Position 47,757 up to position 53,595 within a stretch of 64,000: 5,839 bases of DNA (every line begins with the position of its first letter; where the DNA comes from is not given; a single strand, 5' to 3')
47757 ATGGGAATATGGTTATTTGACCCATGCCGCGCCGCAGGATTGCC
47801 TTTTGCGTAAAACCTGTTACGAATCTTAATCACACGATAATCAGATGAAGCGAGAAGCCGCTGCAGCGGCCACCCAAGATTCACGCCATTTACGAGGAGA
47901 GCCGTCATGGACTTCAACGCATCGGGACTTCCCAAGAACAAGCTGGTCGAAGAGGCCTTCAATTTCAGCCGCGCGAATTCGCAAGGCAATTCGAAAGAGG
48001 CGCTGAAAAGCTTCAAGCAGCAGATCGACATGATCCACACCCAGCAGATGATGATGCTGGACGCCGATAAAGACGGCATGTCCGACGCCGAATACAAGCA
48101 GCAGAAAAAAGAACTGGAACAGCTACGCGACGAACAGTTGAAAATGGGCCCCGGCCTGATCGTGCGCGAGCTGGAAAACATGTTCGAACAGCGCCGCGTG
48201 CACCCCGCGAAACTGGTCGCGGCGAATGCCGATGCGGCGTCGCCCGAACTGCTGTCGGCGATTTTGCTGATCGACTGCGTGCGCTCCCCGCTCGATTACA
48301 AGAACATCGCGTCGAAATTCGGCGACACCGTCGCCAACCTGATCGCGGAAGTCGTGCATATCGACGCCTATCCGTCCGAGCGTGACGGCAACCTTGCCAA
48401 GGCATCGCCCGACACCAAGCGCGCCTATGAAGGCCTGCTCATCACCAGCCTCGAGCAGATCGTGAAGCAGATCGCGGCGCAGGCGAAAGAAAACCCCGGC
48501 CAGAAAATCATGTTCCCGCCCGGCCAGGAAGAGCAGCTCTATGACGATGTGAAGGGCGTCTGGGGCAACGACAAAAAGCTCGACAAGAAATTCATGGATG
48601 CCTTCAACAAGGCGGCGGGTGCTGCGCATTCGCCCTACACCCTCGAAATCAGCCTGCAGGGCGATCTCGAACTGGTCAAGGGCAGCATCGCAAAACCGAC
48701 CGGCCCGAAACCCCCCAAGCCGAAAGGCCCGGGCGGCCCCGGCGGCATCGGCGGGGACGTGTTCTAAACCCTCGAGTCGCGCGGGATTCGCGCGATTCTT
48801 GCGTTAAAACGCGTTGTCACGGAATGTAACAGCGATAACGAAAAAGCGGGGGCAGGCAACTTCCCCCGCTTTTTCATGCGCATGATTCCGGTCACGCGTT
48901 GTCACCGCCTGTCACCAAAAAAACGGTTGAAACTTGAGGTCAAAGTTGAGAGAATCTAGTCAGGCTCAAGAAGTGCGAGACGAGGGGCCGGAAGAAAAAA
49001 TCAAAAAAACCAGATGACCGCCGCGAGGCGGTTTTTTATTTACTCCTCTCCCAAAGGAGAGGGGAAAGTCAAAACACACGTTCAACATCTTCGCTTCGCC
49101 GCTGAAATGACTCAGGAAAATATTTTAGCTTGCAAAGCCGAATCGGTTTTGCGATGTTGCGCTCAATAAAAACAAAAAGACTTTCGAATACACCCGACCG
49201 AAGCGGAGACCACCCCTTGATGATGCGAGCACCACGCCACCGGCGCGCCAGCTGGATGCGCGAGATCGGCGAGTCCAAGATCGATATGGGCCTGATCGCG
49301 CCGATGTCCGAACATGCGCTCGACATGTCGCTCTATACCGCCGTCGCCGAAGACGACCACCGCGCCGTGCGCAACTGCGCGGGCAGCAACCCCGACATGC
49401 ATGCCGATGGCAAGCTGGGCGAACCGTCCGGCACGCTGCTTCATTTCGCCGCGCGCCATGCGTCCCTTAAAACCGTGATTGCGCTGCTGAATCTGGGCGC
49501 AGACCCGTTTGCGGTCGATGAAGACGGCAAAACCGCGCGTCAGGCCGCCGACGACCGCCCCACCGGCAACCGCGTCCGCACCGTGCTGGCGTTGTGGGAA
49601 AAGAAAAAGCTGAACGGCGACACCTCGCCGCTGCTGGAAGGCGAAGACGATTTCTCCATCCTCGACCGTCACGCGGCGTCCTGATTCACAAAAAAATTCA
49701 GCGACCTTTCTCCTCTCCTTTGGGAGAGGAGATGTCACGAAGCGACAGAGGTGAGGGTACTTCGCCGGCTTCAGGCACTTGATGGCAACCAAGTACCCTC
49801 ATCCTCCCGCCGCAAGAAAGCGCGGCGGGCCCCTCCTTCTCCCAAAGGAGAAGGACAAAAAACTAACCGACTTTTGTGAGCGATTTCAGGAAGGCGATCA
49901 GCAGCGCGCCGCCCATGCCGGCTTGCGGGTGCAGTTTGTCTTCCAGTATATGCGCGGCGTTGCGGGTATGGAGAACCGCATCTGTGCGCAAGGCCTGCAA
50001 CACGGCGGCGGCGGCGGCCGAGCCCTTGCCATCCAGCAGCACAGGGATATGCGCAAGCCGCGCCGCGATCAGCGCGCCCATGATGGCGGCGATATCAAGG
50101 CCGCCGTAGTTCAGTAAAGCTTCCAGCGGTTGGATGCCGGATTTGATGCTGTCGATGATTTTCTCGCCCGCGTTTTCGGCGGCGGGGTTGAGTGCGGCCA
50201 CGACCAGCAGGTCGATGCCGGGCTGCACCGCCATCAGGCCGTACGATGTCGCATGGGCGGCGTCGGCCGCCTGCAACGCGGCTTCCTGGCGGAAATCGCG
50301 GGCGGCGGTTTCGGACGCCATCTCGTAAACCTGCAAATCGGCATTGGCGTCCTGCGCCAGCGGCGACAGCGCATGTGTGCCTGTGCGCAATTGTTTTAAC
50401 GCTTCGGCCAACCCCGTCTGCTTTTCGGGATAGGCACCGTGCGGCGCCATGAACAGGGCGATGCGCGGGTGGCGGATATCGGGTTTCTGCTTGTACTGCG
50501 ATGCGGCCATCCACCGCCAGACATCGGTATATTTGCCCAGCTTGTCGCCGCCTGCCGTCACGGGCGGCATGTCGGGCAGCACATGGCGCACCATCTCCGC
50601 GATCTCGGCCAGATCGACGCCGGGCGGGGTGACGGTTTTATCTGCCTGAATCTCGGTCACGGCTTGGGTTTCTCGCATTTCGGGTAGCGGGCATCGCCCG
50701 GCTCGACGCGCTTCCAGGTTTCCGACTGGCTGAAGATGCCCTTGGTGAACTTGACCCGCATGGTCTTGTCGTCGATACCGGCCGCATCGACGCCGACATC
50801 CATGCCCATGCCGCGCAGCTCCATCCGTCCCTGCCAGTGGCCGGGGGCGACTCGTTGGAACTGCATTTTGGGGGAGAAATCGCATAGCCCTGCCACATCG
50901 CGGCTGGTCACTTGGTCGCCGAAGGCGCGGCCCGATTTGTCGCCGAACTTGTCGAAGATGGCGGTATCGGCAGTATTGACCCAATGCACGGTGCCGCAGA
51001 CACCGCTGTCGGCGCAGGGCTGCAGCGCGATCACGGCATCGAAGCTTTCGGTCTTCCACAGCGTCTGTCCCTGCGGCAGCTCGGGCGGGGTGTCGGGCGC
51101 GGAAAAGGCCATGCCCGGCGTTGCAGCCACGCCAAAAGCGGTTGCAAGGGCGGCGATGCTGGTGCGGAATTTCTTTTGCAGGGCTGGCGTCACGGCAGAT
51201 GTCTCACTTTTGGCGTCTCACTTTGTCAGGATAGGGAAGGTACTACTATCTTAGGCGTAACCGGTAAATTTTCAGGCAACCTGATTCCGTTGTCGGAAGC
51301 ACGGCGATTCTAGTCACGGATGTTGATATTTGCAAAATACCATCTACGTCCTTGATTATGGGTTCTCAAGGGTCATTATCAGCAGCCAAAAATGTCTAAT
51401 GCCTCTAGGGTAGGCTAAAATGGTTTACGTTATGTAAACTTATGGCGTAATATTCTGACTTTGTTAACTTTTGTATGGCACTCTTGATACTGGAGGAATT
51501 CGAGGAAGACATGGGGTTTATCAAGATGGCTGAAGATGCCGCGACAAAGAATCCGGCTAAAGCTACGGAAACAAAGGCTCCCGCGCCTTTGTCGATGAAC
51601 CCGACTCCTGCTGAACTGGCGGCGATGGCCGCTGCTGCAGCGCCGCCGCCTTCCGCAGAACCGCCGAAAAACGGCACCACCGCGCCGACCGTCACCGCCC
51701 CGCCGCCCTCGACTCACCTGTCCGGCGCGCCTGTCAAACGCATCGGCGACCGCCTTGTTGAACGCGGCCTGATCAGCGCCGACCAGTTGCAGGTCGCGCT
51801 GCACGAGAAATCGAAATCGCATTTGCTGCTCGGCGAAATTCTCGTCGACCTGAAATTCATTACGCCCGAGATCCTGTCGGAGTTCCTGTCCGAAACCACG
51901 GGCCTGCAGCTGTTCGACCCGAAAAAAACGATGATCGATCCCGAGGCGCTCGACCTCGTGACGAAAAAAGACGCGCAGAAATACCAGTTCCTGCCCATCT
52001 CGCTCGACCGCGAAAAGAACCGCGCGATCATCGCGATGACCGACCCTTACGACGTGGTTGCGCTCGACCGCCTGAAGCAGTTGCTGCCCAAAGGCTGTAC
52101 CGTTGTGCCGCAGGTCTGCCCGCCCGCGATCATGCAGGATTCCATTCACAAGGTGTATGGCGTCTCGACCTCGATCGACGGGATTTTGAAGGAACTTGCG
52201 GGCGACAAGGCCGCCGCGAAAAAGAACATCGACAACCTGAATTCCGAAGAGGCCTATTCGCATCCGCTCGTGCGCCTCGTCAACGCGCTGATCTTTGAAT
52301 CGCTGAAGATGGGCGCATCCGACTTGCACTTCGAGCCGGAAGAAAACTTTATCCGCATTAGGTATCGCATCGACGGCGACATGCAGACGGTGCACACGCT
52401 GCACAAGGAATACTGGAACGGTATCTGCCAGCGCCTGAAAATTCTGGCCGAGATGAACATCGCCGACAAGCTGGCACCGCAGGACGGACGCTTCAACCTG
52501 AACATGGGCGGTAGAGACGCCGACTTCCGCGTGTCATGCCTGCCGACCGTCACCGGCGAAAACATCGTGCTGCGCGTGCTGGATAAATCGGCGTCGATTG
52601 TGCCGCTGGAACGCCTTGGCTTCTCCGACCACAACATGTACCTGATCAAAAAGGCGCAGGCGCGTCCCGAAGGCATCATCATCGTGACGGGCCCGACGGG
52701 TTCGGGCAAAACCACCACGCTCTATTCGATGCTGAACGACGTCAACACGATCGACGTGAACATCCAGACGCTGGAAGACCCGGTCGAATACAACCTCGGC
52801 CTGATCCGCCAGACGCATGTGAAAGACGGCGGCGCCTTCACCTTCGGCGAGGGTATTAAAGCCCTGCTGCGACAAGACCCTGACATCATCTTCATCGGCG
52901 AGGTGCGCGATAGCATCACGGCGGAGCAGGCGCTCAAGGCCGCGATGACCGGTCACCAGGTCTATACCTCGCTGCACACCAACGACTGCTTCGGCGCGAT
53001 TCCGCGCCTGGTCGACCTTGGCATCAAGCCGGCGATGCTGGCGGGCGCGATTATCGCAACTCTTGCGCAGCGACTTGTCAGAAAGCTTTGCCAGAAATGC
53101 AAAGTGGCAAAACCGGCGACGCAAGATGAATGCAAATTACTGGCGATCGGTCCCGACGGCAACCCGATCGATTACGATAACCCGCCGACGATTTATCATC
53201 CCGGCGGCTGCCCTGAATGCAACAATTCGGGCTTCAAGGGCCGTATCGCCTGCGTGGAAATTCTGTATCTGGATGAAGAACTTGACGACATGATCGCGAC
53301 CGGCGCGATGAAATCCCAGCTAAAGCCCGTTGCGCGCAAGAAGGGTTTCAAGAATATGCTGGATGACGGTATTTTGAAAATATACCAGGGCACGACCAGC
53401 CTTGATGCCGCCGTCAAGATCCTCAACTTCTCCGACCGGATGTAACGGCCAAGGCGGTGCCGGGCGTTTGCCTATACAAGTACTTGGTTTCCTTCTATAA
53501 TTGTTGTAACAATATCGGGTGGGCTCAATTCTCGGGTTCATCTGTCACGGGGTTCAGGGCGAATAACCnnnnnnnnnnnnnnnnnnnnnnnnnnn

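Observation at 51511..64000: PilT/PilU-equipped type IV pilus-like cluster with non-canonical core and no pilin gene, in an alphaproteobacterium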

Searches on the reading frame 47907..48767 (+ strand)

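Call 56: search_protein_families(library=pfam, proteins=[window:47907-48767:+], max_evalue=0.001)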
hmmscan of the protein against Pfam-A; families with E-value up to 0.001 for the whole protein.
window:47907-48767:+ (286 aa): 1 family
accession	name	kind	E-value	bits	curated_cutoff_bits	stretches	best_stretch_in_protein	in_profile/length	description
PF13328.12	HD_4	-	8.4e-05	22.8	27.2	1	111-164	36-85/156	HD domain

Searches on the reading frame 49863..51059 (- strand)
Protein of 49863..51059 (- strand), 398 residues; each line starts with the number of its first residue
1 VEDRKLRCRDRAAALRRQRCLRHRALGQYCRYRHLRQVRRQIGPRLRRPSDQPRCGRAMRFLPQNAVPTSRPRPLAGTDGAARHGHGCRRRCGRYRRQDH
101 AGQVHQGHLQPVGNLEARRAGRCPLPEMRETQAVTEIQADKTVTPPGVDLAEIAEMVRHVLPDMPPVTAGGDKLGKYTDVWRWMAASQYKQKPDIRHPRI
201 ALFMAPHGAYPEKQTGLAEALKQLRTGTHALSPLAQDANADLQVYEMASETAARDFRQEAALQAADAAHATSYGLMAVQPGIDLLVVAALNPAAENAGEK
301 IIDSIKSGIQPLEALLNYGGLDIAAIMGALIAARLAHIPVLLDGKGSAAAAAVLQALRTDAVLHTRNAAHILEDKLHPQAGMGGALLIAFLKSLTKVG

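Call 56: search_protein_families(library=pfam, proteins=[window:49863-51059:-], max_evalue=0.001)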
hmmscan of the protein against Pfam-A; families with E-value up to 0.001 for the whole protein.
window:49863-51059:- (398 aa): 1 family
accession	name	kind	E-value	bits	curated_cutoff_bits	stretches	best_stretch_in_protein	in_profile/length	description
PF02277.22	DBI_PRT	-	3.2e-20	73.1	22.6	2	308-362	212-265/329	Phosphoribosyltransferase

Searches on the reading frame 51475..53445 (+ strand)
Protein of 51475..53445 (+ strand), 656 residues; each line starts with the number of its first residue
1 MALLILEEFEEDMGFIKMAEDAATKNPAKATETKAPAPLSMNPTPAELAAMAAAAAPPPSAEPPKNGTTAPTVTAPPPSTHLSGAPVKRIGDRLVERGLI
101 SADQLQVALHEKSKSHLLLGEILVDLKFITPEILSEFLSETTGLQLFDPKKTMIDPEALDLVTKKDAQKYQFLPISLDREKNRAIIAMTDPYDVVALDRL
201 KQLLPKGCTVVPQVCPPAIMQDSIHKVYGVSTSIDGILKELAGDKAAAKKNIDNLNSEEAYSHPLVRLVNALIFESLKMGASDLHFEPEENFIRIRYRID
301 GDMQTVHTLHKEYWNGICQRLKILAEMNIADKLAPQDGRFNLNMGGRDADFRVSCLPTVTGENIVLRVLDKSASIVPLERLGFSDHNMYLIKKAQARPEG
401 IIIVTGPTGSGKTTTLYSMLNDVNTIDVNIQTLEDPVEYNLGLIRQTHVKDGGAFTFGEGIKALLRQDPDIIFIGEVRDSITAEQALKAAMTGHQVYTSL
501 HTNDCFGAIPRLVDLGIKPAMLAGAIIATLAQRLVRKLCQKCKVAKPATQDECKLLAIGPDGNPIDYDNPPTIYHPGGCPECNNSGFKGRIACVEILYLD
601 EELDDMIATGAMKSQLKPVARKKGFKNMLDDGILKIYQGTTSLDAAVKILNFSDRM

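Call 3: search_protein_families(library=pfam, proteins=[window:51475-53445:+], max_evalue=0.01)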
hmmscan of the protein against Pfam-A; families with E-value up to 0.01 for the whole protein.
window:51475-53445:+ (656 aa): 6 families
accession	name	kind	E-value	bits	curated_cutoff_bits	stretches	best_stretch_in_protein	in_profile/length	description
PF00437.27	T2SSE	-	9.5e-115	383.6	24.9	1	261-645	4-367/370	Type II/IV secretion system protein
PF05157.20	MshEN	-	1.2e-13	51.3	23.1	1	143-231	2-87/90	MshEN domain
PF13401.12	AAA_22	-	0.00028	21.6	27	1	398-452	4-63/130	AAA domain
PF13173.12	AAA_14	-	0.0007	20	27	1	400-492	3-86/129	AAA domain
PF25199.1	nSTAND_NTPase5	-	0.0033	17.7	34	1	392-420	34-62/145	Novel STAND NTPase 5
PF13555.12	AAA_29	-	0.0092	16.2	27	0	392-416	15-39/61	P-loop containing region of AAA domain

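Call 5: search_protein_families(library=ncbifam, proteins=[window:51475-53445:+], max_evalue=0.01)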
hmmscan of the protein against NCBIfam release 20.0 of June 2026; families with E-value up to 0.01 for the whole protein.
window:51475-53445:+ (656 aa): 23 families
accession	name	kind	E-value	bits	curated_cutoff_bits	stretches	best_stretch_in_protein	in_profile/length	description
TIGR02538.1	type_IV_pilB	equivalog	3.6e-147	491.4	675.65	1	90-646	2-558/564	type IV-A pilus assembly ATPase PilB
TIGR02533.1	type_II_gspE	equivalog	7.2e-141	470.1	630.25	1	176-648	16-484/486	type II secretion system ATPase GspE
NF053534.1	T4PilAsmATPsTfpB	equivalog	3.2e-119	399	850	1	129-649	63-581/584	type IV pilus assembly ATPase TfpB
NF007755.0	PRK10436.1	equivalog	2.2e-108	362.9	617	1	238-652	67-461/465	type II secretion system protein GspE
NF041000.1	ATPase_ComGA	equivalog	4.1e-67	226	300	1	271-536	2-266/267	competence type IV pilus ATPase ComGA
TIGR01420.1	pilT_fam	subfamily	5.7e-47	160.6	319.1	1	270-544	3-277/343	PilT/PilU family type 4a pilus ATPase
TIGR02525.1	plasmid_TraJ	equivalog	2.5e-19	69.5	368.3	1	365-515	121-272/372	plasmid transfer ATPase TraJ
TIGR02524.1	dot_icm_DotB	equivalog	5.4e-19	68.6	463.3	1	391-514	126-258/358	Dot/Icm type IV secretion system ATPase DotB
NF053729.1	c-di-GMP_motif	domain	4.5e-18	64.8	38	1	89-140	1-52/53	cyclic di-GMP-binding domain-containing protein, MshE-related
NF058587.1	archaellum_moto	equivalog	1e-12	47.6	550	1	401-514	277-395/527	archaellum flagellar ATPase motor FlaI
TIGR02782.1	TrbB_P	equivalog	1.2e-11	44.4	304.55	1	401-515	138-255/303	P-type conjugative transfer ATPase TrbB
TIGR03819.1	heli_sec_ATPase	hypoth_equivalog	4.2e-11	42.6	373.15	1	357-532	133-317/340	TadA family conjugal transfer-associated ATPase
TIGR02788.1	VirB11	equivalog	3.1e-10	39.6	249.95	1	393-518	139-268/308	P-type DNA transfer ATPase VirB11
NF010407.0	PRK13833.1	subfamily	5.5e-09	35.9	499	1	390-515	136-262/323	conjugal transfer protein TrbB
NF008411.1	PRK11234.1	equivalog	1.6e-08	33.4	1170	1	88-216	482-605/723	cyclic di-3',5'-guanylate-activated glycosyltransferase NfrB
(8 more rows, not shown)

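Call 33: list_cluster_members(proteins=[P0001, window:51475-53442:+, window:53569-54780:+, window:56424-57080:+, window:57080-57757:+, window:58536-60188:+, window:60210-61013:+, window:61143-62351:+, window:62351-63469:+])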
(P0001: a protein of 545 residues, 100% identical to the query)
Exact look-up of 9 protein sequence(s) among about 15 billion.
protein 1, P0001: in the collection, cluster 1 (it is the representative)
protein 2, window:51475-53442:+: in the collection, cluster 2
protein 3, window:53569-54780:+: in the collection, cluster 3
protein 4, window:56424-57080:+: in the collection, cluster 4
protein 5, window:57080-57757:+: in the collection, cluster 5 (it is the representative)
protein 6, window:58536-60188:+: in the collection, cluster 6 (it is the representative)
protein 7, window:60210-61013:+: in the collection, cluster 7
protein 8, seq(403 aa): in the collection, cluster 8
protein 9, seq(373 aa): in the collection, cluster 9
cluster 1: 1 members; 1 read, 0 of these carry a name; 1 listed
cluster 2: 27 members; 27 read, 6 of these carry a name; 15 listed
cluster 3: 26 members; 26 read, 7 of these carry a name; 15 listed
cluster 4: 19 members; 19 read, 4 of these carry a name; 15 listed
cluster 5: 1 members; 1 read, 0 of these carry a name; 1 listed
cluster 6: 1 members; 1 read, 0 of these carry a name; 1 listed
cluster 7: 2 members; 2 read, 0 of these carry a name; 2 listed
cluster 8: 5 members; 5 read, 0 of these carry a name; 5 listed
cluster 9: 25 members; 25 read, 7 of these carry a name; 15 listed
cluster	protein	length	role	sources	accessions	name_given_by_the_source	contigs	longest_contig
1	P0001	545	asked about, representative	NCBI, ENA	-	-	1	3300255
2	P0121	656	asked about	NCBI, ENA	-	-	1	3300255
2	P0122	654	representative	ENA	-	-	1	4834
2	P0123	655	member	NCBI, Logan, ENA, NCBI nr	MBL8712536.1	MAG: Flp pilus assembly complex ATPase component TadA [Alphaproteobacteria bacterium] | Flp pilus assembly complex ATPase component TadA [Alphaproteobacteria bacterium]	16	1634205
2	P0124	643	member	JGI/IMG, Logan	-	general secretion pathway protein E/type IV pilus assembly protein PilB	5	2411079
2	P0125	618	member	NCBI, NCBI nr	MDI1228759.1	MAG: ATPase, T2SS/T4P/T4SS family [bacterium] | ATPase, T2SS/T4P/T4SS family [bacterium]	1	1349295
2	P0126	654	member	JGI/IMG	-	general secretion pathway protein E/type IV pilus assembly protein PilB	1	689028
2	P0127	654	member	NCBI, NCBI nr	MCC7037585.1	MAG: Flp pilus assembly complex ATPase component TadA [Alphaproteobacteria bacterium] | Flp pilus assembly complex ATPase component TadA [Alphaproteobacteria bacterium]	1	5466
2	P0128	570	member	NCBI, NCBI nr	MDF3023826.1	MAG: type secretion system family protein, partial [Alphaproteobacteria bacterium] | type secretion system family protein [Alphaproteobacteria bacterium]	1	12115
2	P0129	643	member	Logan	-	-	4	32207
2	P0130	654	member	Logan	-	-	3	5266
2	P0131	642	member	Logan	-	-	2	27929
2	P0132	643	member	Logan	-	-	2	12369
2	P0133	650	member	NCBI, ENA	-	-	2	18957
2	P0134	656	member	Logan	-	-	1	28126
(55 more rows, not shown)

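Call 57: search_solved_structures(query=window:51475-53442:+, max_evalue=1e-20)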
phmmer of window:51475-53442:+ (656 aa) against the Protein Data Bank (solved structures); distinct sequences matched with E-value up to 1e-20: 20.
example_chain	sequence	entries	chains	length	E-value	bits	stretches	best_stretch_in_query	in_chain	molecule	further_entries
6f8l_G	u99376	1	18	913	7.3e-129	434.4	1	87-646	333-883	Type IV pilus assembly protein PilF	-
3jc8_Ba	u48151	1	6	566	6.2e-118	398.3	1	89-647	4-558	Type IV-A pilus assembly ATPase PilB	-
5zfr_A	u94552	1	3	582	3.7e-115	389.1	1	87-649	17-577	Type IV pilus biogenesis ATPase PilB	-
5tsg_B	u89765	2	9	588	4.5e-114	385.5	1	86-649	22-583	Type IV pilus biogenesis ATPase PilB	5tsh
6olj_C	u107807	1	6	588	6.6e-114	385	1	86-649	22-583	Type IV pilus biogenesis ATPase PilB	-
4kss_A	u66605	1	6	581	5.8e-98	332.3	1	250-650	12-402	Type II secretion system protein E, hemolysin-coregulated protein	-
4ksr_A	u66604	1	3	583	5.9e-98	332.3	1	250-650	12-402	Type II secretion system protein E, Hemolysin-coregulated protein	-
1p9r_A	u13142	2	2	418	6.8e-98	332.1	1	250-647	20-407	General secretion pathway protein E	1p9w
4pht_A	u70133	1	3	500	1.3e-96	327.8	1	178-650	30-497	General secretory pathway protein E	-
5oiu_A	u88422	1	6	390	1.5e-94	321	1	267-645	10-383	Type IV pilus assembly protein PilF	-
5it5_F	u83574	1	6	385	1.8e-94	320.8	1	268-645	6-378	ATP binding motif-containing protein PilF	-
6ejf_A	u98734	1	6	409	2.1e-94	320.6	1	268-646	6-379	Type IV pilus assembly protein PilF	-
8dze_A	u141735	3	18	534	1.2e-33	119.8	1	250-614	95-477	BfpD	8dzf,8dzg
2ewv_A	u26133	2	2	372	5.6e-30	107.7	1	271-516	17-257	twitching motility protein PilT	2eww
2gsz_A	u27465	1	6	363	7e-30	107.4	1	272-516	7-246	twitching motility protein PilT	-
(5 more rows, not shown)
